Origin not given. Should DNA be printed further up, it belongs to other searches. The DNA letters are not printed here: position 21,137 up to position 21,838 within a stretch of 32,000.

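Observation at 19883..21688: Two paralogous RIDD-repeat coiled-coil genes with identical promoter geometry bracket a MNT-like/HEPN pair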

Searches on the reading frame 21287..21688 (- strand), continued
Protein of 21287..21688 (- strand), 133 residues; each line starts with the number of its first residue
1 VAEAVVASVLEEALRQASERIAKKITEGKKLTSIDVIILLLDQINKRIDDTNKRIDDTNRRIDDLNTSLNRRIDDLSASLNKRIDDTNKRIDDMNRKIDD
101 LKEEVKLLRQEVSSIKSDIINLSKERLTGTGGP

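Call 25: find_encoding_contigs(protein=P0063, flank=10000, max_places=3)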
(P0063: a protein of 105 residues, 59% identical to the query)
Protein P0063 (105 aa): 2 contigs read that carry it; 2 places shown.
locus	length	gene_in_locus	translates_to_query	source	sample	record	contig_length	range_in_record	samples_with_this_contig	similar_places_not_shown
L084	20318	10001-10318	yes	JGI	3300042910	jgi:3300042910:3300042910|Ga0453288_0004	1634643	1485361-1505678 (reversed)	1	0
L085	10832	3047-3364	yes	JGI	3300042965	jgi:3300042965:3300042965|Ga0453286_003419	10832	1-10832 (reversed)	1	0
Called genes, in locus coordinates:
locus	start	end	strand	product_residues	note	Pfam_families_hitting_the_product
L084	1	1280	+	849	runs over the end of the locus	-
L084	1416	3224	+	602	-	PF18884:TSP3_bac (weak), PF14307:Glyco_tran_WbsX, PF03659:Glyco_hydro_71 (weak)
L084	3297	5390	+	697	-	PF16317:Glyco_hydro_99, PF14307:Glyco_tran_WbsX (weak)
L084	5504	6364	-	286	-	PF00850:Hist_deacetyl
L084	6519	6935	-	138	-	-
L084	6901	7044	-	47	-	-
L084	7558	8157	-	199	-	-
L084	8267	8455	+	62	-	-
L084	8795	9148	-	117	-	-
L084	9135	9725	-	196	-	-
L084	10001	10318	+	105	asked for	PF06825:HSBP1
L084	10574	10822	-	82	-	-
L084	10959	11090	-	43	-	-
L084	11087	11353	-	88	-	PF05168:HEPN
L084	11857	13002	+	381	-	PF00285:Citrate_synt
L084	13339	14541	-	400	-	PF00180:Iso_dh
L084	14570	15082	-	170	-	PF00694:Aconitase_C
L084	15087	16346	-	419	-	PF00330:Aconitase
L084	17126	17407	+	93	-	PF04014:MazE_antitoxin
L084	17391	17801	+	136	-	PF01850:PIN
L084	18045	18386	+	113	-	PF13975:gag-asp_proteas (faint)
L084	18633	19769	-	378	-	PF10923:BrxC_BrxD, PF01637:ATPase_2 (weak), PF13191:AAA_16, PF13401:AAA_22 (faint)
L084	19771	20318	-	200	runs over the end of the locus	-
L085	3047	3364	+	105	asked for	PF06825:HSBP1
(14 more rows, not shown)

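Call 26: find_encoding_contigs(protein=P0078, flank=10000, max_places=3)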
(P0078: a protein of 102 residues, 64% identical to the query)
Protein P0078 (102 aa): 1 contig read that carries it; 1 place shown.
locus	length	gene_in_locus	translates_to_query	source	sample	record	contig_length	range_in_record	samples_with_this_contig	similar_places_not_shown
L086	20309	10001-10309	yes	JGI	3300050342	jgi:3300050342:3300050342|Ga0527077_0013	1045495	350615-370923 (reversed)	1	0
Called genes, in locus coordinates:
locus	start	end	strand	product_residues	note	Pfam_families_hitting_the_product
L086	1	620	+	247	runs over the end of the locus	-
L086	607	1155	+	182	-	PF00293:NUDIX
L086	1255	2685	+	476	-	PF01935:DUF87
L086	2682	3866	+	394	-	PF09376:NurA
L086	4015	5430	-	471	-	PF00083:Sugar_tr, PF07690:MFS_1, PF03137:OATP (weak)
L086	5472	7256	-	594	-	PF02730:AFOR_N, PF01314:AFOR_C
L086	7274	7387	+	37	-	-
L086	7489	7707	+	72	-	PF04014:MazE_antitoxin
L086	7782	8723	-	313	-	PF00248:Aldo_ket_red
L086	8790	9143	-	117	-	-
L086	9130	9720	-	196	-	-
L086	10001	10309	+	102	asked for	-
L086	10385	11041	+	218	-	PF01519:DUF16 (weak)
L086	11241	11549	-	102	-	-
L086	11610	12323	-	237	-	PF23023:Anti-Pycsar_Apyc1, PF12706:Lactamase_B_2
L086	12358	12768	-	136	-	-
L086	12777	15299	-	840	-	-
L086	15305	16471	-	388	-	-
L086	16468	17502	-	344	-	-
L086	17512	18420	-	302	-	-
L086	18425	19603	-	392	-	PF00091:Tubulin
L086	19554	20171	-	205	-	-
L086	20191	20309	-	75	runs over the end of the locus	-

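Call 27: search_protein_families(library=padloc, proteins=[window:21287-21688:-], max_evalue=0.1)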
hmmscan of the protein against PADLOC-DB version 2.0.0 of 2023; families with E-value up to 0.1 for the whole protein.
window:21287-21688:- (133 aa): 71 families (the best 25 are shown)
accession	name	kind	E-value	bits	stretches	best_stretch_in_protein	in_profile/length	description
PDLC04890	PDC-S06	-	2.5e-08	31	1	8-125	328-449/732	-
PDLC04886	PDC-S06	-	2.9e-08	31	1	8-124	328-448/727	-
PDLC03865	LmuB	-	9.7e-07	25.3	1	21-127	525-625/1007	-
PDLC02753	PbeC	-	3.5e-05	20.3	1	42-124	385-467/648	PbeC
PDLC00503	JetC1|JetC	-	6.4e-05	19.2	1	41-119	402-480/1146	DUF3584 domain; MukB-like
PDLC03976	PD-Lambda-1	-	6.8e-05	19.9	1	15-125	24-131/491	-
PDLC00519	JetC1|JetC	-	9.2e-05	18.8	1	16-124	637-745/1097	DUF3584 domain; MukB-like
PDLC02459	BrxB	-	0.00015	19.6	1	12-104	42-133/203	BrxB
PDLC02722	PbeC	-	0.00034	17.4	1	18-123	356-462/643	PbeC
PDLC00580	JetC3|JetC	-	0.00037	16.9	1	27-124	715-811/1068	DUF3584 domain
PDLC04898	PDC-S06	-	0.00038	16.9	1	27-120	361-452/752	-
PDLC02756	PbeC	-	0.00058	17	1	10-124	360-477/643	PbeC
PDLC03868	LmuB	-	0.00061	16.2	1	10-122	593-706/1035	-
PDLC00006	DruC1|DruC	-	0.00068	16.2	1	33-113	190-300/626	Unknown function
PDLC00513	JetC1|JetC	-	0.00075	15.6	1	10-124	639-756/1140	DUF3584 domain; MukB-like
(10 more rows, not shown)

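Call 28: search_protein_families(library=phrogs, proteins=[window:21287-21688:-], max_evalue=0.1)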
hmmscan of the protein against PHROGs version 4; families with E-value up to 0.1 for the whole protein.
window:21287-21688:- (133 aa): 100 families (the best 25 are shown)
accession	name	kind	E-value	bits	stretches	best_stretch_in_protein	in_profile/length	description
phrog_21066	-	unknown function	2.6e-07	31.7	1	44-127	76-157/228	-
phrog_6631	-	unknown function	2.2e-06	28.4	1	37-118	43-117/251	-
phrog_4619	-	unknown function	1.9e-05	24.8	1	44-127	81-162/556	-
phrog_167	-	tail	8.1e-05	21.5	1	41-115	119-192/1555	tail length tape measure protein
phrog_1103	-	unknown function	0.0002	22.4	1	70-103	14-46/80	-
phrog_4211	-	tail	0.00029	18.9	1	12-124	1261-1368/2625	tail length tape measure protein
phrog_5328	-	unknown function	0.00051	21.4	1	41-122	18-98/101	-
phrog_1660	-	head and packaging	0.00055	19.9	1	41-124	66-149/405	PmgS-like head morphogenesis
phrog_4876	-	unknown function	0.00057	20.6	1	22-116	51-141/226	-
phrog_8488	-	unknown function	0.00061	20.8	1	79-126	3-50/119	-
phrog_6664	-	unknown function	0.00069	21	1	82-115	52-85/97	-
phrog_13674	-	tail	0.00075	19.2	1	13-111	263-363/764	tail length tape measure protein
phrog_95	-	integration and excision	0.00091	18.9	1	10-122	425-530/651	integrase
phrog_20057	-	unknown function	0.0011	17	1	39-106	1373-1440/2265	-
phrog_10009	-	unknown function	0.0013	18.9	1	14-98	379-459/532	-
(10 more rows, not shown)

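Call 36: search_protein_families(library=pfam, proteins=[L086:10385-11041:+, L086:11241-11549:-, L084:9135-9725:-, L080:2212-2778:-, L080:2775-3386:-, L080:3495-3656:+, L080:3669-3878:+, L082:10449-10895:+, L082:10892-11419:+, L084:7558-8157:-], max_evalue=0.1)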
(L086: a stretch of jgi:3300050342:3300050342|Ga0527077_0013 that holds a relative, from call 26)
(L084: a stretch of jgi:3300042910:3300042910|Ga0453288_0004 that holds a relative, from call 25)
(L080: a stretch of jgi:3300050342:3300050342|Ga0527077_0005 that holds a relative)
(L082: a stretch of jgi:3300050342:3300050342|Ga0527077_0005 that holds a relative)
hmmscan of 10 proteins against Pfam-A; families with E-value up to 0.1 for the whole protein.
L086:10385-11041:+ (218 aa): 21 families
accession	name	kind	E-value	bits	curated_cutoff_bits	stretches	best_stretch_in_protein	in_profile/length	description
PF01519.22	DUF16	-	3.4e-06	27.9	40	1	43-94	38-89/104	Protein of unknown function DUF16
PF06103.16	DUF948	-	0.00017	22.2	37.2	1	37-93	31-87/89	Bacterial protein of unknown function (DUF948)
PF08702.15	Fib_alpha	-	0.00049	20.7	29.9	1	48-92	82-127/143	Fibrinogen alpha/beta chain family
PF11559.13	ADIP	-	0.0023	18.5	34.3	1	43-102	63-122/151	Afadin- and alpha -actinin-Binding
PF10046.14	BLOC1_2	-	0.0025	18.6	33.4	1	38-94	22-78/96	Biogenesis of lysosome-related organelles complex-1 subunit 2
PF06009.19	Laminin_II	-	0.0083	16.6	33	1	39-95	17-73/138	Laminin Domain II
PF06005.17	ZapB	-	0.017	16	31.5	1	52-100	3-51/71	Cell division protein ZapB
PF04136.21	COG3_N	-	0.018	15.4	27.9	1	46-101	4-59/147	Conserved oligomeric Golgi complex subunit 3, N-terminal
PF24487.1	NDC80_loop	-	0.029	14.5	27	1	33-94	81-142/233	Kinetochore protein NDC80 loop region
PF18977.5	DUF5713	-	0.032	15.1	27.3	1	45-91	19-66/107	Family of unknown function (DUF5713)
PF19390.4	DUF5965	-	0.038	14.7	25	0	55-83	4-32/74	Family of unknown function (DUF5965)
PF12325.13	TMF_TATA_bd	-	0.045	14.3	29.1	1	43-90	23-73/115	TATA element modulatory factor 1 TATA binding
PF12729.13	4HB_MCP_1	-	0.051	13.6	27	0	41-94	51-102/181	Four helix bundle sensory module for signal transduction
PF23349.2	BBS7_hp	-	0.053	14.1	27.8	0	47-108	33-94/114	BBS7 hairpin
PF12329.13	TMF_DNA_bd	-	0.054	13.9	35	0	49-92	29-72/74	TATA element modulatory factor 1 DNA binding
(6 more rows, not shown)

L086:11241-11549:- (102 aa): 0 families

L084:9135-9725:- (196 aa): 3 families
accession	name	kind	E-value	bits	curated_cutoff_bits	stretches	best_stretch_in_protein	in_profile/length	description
PF22092.2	T26-6p_Ig-like_dom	-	0.0058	17.2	27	0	5-76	49-122/137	T26-6p, immunoglobulin-like domain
PF11769.13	DUF3313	-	0.049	13.8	26.1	0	114-154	64-103/187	Protein of unknown function (DUF3313)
PF20052.5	GAP1-C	-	0.098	12.4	27.9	0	21-73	390-438/511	GTPase-associated protein 1, C-terminal domain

L080:2212-2778:- (188 aa): 0 families

L080:2775-3386:- (203 aa): 3 families
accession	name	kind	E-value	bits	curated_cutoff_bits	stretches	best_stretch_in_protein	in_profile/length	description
PF16992.11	RNA_pol_RpbG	-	0.058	13.9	27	0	43-113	49-115/119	DNA-directed RNA polymerase, subunit G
PF21174.3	Glce_b_sandwich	-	0.058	13.9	27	0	107-134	69-93/123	D-glucuronyl C5-epimerase, beta-sandwich domain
PF08450.18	SGL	-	0.08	13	26.3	0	147-190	90-130/246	SMP-30/Gluconolactonase/LRE-like region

L080:3495-3656:+ (53 aa): 2 families
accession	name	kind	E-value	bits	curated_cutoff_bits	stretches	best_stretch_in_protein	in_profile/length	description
PF00534.26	Glycos_transf_1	-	0.00022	21.2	26.4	1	9-49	86-125/172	Glycosyl transferases group 1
PF13692.12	Glyco_trans_1_4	-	0.00045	20.9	27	1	9-50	70-110/142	Glycosyl transferases group 1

L080:3669-3878:+ (69 aa): 0 families

L082:10449-10895:+ (148 aa): 1 family
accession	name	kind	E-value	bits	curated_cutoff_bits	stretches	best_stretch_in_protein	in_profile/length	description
PF03168.19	LEA_2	-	0.018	15.9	25.4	1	74-116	10-52/98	Late embryogenesis abundant protein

L082:10892-11419:+ (175 aa): 0 families

L084:7558-8157:- (199 aa): 1 family
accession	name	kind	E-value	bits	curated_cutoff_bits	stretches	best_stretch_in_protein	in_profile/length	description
PF04471.18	Mrr_cat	-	0.083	13.5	21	0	104-156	6-65/115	Restriction endonuclease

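Call 88: find_encoding_contigs(protein=P0056, flank=5000, max_places=2)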
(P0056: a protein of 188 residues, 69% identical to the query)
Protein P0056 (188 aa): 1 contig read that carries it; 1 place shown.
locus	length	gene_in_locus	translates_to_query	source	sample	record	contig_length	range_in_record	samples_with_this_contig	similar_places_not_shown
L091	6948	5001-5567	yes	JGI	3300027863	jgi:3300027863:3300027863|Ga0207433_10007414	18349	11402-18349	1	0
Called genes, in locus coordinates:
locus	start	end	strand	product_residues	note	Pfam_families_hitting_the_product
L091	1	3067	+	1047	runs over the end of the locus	PF22148:Fervidolysin_NPro-like, PF00082:Peptidase_S8, PF21254:AGA-YXIM_GBD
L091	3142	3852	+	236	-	PF00106:adh_short, PF01073:3Beta_HSD, PF01370:Epimerase, PF02719:Polysacc_synt_2, PF04321:RmlD_sub_bind, PF05368:NmrA, PF07993:NAD_binding_4, PF16363:GDP_Man_Dehyd, +2 more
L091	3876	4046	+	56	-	-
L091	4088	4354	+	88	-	-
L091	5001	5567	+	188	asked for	PF01442:Apolipoprotein (faint), PF06825:HSBP1 (faint), PF05942:PaREP1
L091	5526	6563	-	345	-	PF01385:OrfB_IS605, PF07282:Cas12f1-like_TNB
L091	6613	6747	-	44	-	-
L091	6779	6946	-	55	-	?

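Call 89: find_encoding_contigs(protein=P0018, flank=5000, max_places=2)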
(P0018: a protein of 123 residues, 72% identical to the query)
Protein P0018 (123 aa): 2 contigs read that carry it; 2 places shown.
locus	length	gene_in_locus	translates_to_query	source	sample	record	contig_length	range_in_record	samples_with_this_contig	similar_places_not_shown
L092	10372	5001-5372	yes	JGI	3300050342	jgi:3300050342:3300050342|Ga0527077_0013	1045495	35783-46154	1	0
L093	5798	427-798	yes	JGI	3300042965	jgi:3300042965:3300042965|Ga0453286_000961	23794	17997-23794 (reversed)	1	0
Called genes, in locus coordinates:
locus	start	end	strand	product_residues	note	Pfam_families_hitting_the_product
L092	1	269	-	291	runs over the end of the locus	PF00535:Glycos_transf_2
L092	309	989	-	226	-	PF00005:ABC_tran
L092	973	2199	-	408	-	-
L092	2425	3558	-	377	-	PF12704:MacB_PCD (weak), PF02687:FtsX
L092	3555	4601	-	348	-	PF12704:MacB_PCD, PF02687:FtsX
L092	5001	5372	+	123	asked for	PF06825:HSBP1 (faint)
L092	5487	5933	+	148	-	-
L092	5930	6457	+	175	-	-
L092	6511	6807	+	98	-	-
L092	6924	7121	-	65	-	-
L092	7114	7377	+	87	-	-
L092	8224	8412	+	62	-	-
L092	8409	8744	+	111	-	PF02452:PemK_toxin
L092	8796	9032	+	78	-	PF18929:DUF5678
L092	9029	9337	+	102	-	-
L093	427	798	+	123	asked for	PF06825:HSBP1 (faint)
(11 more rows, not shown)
